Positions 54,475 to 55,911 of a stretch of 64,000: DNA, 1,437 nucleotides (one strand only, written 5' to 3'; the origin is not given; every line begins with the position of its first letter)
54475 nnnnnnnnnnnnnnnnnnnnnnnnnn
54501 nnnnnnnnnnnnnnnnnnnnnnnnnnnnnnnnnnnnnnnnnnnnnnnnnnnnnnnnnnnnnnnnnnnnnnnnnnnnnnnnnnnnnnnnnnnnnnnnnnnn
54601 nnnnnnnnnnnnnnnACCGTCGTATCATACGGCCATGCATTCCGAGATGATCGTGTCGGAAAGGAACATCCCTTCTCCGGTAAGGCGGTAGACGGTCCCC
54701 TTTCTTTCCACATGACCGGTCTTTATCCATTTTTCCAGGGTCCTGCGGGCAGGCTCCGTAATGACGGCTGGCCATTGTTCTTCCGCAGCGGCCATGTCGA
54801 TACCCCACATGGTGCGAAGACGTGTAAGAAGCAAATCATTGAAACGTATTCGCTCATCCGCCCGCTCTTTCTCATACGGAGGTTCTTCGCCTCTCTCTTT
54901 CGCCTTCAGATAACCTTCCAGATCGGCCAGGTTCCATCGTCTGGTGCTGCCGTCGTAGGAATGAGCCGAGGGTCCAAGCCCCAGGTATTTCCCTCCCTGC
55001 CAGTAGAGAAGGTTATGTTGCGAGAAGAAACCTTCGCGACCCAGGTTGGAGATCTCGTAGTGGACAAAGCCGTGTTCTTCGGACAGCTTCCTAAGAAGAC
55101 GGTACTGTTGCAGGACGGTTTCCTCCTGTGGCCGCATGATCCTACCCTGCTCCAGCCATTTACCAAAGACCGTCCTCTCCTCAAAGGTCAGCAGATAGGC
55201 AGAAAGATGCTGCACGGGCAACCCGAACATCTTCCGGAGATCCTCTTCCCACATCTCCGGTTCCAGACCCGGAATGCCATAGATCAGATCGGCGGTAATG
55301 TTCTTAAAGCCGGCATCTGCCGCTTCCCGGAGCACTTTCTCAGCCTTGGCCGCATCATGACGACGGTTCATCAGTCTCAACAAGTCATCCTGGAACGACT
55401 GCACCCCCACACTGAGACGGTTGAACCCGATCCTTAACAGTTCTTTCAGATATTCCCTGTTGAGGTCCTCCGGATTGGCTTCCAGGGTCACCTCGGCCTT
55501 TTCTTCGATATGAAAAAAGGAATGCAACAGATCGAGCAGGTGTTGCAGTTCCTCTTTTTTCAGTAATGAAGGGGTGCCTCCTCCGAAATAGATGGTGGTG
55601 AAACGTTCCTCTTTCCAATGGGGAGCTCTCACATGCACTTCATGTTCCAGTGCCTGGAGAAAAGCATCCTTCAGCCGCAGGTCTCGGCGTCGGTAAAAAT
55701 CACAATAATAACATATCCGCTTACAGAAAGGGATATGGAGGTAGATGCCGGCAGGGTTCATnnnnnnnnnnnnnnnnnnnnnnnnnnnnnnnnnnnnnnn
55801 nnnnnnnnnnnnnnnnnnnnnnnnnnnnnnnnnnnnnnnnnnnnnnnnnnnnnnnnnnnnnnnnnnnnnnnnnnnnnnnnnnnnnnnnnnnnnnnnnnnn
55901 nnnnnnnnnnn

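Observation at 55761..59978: Giant cytoplasmic fusion of a GT4-like glycosyltransferase with a phosphodiester-glycosidase (NAGPA/'uncovering enzyme'-like) domain, translationally coupled to hemW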

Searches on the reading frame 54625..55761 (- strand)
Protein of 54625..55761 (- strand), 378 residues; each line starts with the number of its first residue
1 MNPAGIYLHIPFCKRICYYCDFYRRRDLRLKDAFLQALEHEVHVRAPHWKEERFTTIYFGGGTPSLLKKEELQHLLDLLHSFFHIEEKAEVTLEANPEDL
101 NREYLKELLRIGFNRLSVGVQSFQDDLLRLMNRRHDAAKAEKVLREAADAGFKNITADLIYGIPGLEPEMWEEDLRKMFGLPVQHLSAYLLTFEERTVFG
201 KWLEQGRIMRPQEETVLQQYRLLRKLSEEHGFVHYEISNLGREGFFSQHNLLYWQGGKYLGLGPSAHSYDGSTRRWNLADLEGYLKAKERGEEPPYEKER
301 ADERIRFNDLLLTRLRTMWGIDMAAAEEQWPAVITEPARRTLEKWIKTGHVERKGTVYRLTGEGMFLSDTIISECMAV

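Call 11: search_protein_families(library=ncbifam, proteins=[window:54625-55761:-], max_evalue=0.001)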
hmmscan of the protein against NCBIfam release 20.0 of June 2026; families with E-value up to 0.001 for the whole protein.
window:54625-55761:- (378 aa): 24 families
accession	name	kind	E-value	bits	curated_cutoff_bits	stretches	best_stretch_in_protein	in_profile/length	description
TIGR00539.1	hemN_rel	equivalog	4.2e-77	259.7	205.4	1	6-329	3-323/361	radical SAM family heme chaperone HemW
TIGR04107.1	rSAM_HutW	equivalog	1.6e-58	198.5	400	1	5-377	41-416/419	heme anaerobic degradation radical SAM methyltransferase ChuW/HutW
NF005133.0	PRK06582.1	equivalog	1.6e-56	192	597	1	5-268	13-276/390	coproporphyrinogen III oxidase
NF006067.1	PRK08208.1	equivalog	4.6e-51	174.1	380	1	5-373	37-412/427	STM4012 family radical SAM protein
NF004567.0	PRK05904.1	equivalog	7e-49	166.9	355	1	6-323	9-310/353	coproporphyrinogen III oxidase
TIGR00538.1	hemN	equivalog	3.9e-40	138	324.95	1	3-189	49-238/454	oxygen-independent coproporphyrinogen III oxidase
TIGR03994.1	rSAM_HemZ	equivalog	1.3e-39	136.5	321.4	1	5-235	86-318/401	coproporphyrinogen dehydrogenase HemZ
NF006385.0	PRK08629.1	equivalog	8.1e-34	117.1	355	1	6-364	55-402/439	coproporphyrinogen III oxidase family protein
NF006064.0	PRK08207.2-2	equivalog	2.1e-31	109.4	504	1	5-235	146-378/465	coproporphyrinogen III oxidase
NF006061.0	PRK08207.1-4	equivalog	5.9e-27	94.6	702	1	5-235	175-410/501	coproporphyrinogen III oxidase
NF006060.0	PRK08207.1-3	equivalog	2.1e-24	86.1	653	1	5-231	151-385/477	coproporphyrinogen III oxidase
NF006059.0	PRK08207.1-1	equivalog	4.5e-21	75.1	1012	1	5-195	173-370/496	coproporphyrinogen III oxidase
NF006065.0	PRK08207.2-4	equivalog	1e-20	74.2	922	1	4-237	169-410/484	coproporphyrinogen III oxidase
NF006062.0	PRK08207.1-5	equivalog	6.9e-19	68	1007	1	4-195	149-347/476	coproporphyrinogen III oxidase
NF006063.0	PRK08207.2-1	equivalog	6.6e-17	61.3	1074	1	4-192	193-387/518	coproporphyrinogen III oxidase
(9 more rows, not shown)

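Call 12: search_protein_families(library=pfam, proteins=[window:54625-55761:-], max_evalue=0.001)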
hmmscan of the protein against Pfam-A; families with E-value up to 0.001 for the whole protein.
window:54625-55761:- (378 aa): 2 families
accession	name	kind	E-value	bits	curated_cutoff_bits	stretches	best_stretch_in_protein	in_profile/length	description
PF04055.27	Radical_SAM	-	7.9e-30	104.6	29.5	1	8-176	2-164/166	Radical SAM superfamily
PF06969.22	HemN_C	-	7.5e-06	26.3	24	1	308-367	8-67/67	HemN C-terminal domain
